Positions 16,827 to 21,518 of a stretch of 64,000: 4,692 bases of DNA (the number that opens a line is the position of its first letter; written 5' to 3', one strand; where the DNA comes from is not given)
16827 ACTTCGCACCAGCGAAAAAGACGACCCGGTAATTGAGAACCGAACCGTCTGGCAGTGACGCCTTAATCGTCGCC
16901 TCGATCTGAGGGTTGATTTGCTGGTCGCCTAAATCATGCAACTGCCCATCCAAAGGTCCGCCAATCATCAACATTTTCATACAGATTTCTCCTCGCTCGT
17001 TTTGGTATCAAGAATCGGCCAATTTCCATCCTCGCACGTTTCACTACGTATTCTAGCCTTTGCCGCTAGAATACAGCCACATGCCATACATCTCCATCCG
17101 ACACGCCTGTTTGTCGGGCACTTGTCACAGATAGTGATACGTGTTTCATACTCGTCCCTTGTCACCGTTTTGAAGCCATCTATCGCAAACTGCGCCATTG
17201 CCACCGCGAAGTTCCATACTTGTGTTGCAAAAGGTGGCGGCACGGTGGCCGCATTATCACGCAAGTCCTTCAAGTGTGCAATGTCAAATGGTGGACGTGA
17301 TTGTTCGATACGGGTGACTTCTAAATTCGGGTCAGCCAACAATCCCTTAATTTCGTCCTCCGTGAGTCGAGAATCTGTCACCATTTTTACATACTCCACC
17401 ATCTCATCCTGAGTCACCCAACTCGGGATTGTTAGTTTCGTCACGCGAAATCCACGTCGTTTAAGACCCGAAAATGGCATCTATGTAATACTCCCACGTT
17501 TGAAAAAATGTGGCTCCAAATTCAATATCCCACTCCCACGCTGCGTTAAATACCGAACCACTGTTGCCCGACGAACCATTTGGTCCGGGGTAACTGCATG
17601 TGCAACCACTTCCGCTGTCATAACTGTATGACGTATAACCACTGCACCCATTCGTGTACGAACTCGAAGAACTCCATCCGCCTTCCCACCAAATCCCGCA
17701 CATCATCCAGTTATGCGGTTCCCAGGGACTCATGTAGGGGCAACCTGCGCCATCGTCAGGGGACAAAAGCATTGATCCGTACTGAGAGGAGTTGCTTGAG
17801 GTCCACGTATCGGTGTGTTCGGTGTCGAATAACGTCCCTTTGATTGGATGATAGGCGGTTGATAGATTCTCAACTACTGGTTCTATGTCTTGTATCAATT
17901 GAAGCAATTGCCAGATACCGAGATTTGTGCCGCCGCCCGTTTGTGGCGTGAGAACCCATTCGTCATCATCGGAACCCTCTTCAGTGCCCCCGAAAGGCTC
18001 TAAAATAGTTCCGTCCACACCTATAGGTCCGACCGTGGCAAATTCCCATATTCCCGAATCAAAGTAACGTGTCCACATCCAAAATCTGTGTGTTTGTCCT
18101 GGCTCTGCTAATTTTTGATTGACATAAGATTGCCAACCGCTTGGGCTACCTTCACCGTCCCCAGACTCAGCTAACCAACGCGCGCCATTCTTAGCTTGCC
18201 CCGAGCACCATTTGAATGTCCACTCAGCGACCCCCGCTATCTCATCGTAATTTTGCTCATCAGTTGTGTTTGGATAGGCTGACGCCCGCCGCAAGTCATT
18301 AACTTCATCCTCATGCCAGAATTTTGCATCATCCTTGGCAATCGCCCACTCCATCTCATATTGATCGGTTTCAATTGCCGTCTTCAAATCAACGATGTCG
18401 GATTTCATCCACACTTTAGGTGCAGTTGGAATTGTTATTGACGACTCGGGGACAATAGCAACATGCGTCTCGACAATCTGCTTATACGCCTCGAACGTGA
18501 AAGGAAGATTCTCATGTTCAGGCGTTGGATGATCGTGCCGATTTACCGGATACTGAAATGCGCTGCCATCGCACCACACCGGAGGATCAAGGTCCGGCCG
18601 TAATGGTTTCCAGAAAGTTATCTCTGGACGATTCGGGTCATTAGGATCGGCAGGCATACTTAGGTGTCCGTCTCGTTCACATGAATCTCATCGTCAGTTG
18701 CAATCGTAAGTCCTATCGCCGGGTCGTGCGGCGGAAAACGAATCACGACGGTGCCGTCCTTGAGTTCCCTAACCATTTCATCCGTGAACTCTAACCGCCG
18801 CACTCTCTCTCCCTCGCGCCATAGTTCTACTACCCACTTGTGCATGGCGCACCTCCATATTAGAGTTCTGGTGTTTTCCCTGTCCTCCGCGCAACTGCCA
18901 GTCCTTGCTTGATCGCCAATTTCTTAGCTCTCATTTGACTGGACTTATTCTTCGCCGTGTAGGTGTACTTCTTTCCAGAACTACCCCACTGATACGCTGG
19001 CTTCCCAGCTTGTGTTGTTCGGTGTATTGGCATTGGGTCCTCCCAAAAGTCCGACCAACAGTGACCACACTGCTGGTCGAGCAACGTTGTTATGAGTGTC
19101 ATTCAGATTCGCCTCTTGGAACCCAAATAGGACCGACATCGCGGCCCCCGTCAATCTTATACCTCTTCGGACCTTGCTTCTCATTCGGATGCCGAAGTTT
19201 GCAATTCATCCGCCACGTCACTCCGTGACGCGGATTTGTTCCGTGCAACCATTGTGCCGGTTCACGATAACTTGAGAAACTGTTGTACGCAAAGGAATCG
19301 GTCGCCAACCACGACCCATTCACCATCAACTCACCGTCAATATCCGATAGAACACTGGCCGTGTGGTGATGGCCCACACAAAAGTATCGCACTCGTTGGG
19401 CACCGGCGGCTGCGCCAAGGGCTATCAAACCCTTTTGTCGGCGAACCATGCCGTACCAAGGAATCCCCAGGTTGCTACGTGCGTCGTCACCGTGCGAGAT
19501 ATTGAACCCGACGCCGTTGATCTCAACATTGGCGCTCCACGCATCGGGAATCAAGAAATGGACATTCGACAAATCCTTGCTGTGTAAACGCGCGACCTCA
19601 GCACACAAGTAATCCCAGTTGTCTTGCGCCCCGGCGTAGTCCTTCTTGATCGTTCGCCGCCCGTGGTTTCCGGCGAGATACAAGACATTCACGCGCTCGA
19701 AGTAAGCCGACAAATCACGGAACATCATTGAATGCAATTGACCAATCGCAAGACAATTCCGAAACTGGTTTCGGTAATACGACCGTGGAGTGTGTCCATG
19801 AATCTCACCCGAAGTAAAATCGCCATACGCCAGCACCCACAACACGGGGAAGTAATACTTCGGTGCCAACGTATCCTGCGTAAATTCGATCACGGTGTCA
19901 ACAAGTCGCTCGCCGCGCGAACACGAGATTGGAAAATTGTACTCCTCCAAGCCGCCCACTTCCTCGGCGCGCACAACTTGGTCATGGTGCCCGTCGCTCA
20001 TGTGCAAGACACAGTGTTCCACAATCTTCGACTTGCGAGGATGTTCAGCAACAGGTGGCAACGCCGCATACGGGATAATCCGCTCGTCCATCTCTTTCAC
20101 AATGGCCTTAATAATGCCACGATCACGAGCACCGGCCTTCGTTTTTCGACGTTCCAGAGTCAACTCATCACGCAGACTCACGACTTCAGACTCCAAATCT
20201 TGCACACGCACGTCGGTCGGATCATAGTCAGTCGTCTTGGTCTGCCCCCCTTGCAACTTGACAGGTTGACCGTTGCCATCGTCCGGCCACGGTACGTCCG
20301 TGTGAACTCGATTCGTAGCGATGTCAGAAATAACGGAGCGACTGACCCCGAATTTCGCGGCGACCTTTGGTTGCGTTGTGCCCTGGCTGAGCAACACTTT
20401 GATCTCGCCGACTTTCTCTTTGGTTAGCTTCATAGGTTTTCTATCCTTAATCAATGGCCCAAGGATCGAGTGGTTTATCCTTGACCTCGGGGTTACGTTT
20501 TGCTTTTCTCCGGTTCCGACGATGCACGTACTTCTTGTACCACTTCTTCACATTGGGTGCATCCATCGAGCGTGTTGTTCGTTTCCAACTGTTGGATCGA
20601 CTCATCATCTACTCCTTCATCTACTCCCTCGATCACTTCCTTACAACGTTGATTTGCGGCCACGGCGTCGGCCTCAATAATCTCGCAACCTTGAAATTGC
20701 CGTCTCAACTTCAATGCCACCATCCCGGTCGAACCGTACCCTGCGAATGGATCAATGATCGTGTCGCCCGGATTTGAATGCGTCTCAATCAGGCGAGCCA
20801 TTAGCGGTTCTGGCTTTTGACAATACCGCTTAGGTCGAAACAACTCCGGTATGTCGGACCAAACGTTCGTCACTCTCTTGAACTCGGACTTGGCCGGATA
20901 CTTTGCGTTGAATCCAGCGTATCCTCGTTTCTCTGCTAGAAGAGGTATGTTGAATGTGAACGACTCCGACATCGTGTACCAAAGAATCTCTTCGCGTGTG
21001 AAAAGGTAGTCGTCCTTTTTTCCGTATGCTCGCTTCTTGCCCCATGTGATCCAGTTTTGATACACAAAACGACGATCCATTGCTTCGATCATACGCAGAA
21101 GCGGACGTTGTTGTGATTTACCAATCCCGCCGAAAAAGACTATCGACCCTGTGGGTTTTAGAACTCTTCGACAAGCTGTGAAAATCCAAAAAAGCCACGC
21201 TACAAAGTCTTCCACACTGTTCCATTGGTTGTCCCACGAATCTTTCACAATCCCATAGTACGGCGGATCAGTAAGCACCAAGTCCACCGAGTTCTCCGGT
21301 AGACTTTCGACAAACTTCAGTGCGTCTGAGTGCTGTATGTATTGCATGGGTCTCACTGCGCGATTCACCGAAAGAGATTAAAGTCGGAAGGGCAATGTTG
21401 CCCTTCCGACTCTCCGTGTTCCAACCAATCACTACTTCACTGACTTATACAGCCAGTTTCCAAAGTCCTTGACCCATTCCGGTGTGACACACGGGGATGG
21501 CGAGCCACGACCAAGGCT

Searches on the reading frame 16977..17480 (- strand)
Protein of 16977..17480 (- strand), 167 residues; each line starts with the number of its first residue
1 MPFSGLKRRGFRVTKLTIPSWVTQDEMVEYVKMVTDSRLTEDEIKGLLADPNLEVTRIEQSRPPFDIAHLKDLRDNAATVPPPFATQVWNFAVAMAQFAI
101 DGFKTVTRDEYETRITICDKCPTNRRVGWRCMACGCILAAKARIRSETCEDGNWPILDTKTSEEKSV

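Call 6: search_protein_families(library=pfam, proteins=[window:16977-17480:-], max_evalue=0.01)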
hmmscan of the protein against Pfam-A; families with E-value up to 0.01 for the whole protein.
window:16977-17480:- (167 aa): 1 family
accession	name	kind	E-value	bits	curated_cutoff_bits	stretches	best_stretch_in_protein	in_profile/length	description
PF19668.4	DUF6171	-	0.00063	20.5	27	1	109-154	37-80/80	Family of unknown function (DUF6171)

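Call 7: search_protein_families(library=phrogs, proteins=[window:16977-17480:-], max_evalue=0.01)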
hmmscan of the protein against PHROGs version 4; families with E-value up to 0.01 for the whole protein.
window:16977-17480:- (167 aa): 1 family
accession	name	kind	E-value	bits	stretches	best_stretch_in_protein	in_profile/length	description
phrog_13558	-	unknown function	6e-12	46.4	1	97-154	11-68/69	-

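Call 39: search_protein_families(library=ncbifam, proteins=[window:16977-17480:-], max_evalue=0.01)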
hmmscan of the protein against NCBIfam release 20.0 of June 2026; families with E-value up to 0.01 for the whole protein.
window:16977-17480:- (167 aa): 0 families

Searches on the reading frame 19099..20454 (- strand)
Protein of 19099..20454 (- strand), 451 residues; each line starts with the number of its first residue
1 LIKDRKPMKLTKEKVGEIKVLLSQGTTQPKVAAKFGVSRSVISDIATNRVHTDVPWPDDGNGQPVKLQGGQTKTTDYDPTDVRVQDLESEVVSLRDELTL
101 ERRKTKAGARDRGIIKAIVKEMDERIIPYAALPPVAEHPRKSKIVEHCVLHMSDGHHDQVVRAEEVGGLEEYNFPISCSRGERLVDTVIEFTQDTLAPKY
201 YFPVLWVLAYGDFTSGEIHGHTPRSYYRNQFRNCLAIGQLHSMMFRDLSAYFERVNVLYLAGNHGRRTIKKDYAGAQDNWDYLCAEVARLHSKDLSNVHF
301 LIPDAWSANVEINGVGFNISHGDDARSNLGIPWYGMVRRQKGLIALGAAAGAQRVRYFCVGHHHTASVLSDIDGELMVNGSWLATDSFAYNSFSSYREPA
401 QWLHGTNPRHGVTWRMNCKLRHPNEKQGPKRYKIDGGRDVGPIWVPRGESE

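Call 6: search_protein_families(library=pfam, proteins=[window:19099-20454:-], max_evalue=0.01)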
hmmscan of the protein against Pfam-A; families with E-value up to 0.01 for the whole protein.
window:19099-20454:- (451 aa): 1 family
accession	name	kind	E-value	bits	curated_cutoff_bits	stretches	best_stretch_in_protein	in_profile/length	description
PF02796.21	HTH_7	-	0.0044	17.6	23.8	0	7-40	3-36/45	Helix-turn-helix domain of resolvase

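Call 7: search_protein_families(library=phrogs, proteins=[window:19099-20454:-], max_evalue=0.01)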
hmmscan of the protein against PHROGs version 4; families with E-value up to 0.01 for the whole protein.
window:19099-20454:- (451 aa): 8 families
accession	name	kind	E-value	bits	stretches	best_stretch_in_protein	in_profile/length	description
phrog_284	-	DNA, RNA and nucleotide metabolism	9.8e-28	98.2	1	84-411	61-385/398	exonuclease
phrog_704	-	DNA, RNA and nucleotide metabolism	7.5e-09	36.2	1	8-197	2-183/390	DNA repair exonuclease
phrog_6831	-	transcription regulation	0.00062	20.7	1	18-49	11-42/68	transcriptional regulator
phrog_6156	-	DNA, RNA and nucleotide metabolism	0.00073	19.9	1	3-54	179-230/261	endonuclease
phrog_517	-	DNA, RNA and nucleotide metabolism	0.001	21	1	9-45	85-121/128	HTH DNA binding protein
phrog_20467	-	DNA, RNA and nucleotide metabolism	0.0011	19.8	1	10-53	63-106/112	HNH endonuclease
phrog_5536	-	unknown function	0.0029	18.4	1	7-48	3-44/172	-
phrog_664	-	DNA, RNA and nucleotide metabolism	0.004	18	1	3-43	79-118/210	DNA binding protein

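Call 56: find_related_loci(query=window:19099-20454:-, collection=genome_contigs, flank=6000)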
Query window:19099-20454:- (451 aa) in genome_contigs; peptide patterns used: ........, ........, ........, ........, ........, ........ (x = any residue, [..] = any of these).
43 stretches matched a pattern; 5 encode a relative of the query (tblastn E <= 1e-3); 5 distinct loci.
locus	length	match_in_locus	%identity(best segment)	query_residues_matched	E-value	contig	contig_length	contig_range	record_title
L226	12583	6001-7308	71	8-443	0e+0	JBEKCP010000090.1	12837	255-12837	MAG: Thermoguttaceae bacterium isolate SPRUCE 162 SPRUCE_162_90, whole genome shotgun sequence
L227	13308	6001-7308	69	8-443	0e+0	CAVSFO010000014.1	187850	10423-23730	MAG: uncultured Planctomycetia bacterium isolate MFD01828.bin.2.91 genome assembly, contig: contig_42065, whole genome s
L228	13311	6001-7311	68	8-443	0e+0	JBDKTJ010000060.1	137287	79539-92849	MAG: Thermoguttaceae bacterium isolate 6_bin.38_R1 c_000000893244, whole genome shotgun sequence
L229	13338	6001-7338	67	2-448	0e+0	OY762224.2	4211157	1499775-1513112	MAG: Thermoguttaceae bacterium isolate 39c07490-4977-4a7b-b225-7b15415de21e genome assembly, chromosome: 1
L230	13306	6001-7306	60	10-443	2e-110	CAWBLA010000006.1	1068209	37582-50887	MAG: uncultured Planctomycetaceae bacterium isolate MFD02416.bin.2.133 genome assembly, contig: contig_3591, whole genom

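Call 68: search_protein_families(library=pfam, proteins=[L228:8146-8553:+, L228:7925-8269:+], max_evalue=0.01)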
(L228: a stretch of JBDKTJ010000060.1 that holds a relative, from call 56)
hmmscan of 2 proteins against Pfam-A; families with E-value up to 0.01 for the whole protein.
L228:8146-8553:+ (135 aa): 0 families

L228:7925-8269:+ (114 aa): 0 families

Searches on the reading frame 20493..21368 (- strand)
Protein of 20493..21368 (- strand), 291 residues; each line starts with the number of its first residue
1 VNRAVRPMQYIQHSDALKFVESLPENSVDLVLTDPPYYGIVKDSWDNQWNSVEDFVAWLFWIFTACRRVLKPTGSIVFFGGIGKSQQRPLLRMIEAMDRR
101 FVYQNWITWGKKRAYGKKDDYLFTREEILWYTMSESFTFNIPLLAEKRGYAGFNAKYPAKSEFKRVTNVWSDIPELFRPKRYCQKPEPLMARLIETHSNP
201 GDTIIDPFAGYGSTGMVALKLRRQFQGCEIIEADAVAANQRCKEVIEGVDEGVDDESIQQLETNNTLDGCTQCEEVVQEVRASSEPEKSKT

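Call 73: search_protein_families(library=phrogs, proteins=[window:20493-21368:-], max_evalue=0.0001)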
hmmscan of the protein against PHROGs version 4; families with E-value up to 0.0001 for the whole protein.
window:20493-21368:- (291 aa): 12 families
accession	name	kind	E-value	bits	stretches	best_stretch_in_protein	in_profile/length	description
phrog_67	-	other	7.8e-51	175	1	11-253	126-354/743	DNA methyltransferase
phrog_6025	-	other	2.8e-24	86.8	1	11-117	14-116/192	DNA methyltransferase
phrog_498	-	other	1.2e-21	77.9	1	22-253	217-431/633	DNA methyltransferase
phrog_12517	-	unknown function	6.7e-13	49.5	1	194-247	99-151/316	-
phrog_3008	-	other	1.1e-12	48.7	1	177-244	146-213/244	DNA methyltransferase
phrog_6952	-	other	3.8e-11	44.2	1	166-237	98-169/181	DNA methyltransferase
phrog_12862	-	unknown function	5.9e-09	37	1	11-87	5-72/149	-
phrog_18293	-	other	3.2e-08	34.5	1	183-241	48-106/119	methyltransferase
phrog_11619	-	other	4.1e-07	30.6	1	12-80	71-138/186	DNA methyltransferase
phrog_18146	-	other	1.8e-06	28.2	0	181-230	48-99/452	DNA methyltransferase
phrog_16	-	DNA, RNA and nucleotide metabolism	2.6e-06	26.9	1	190-230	857-897/986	DNA helicase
phrog_23148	-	unknown function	1.5e-05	26.1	1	184-242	88-146/165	-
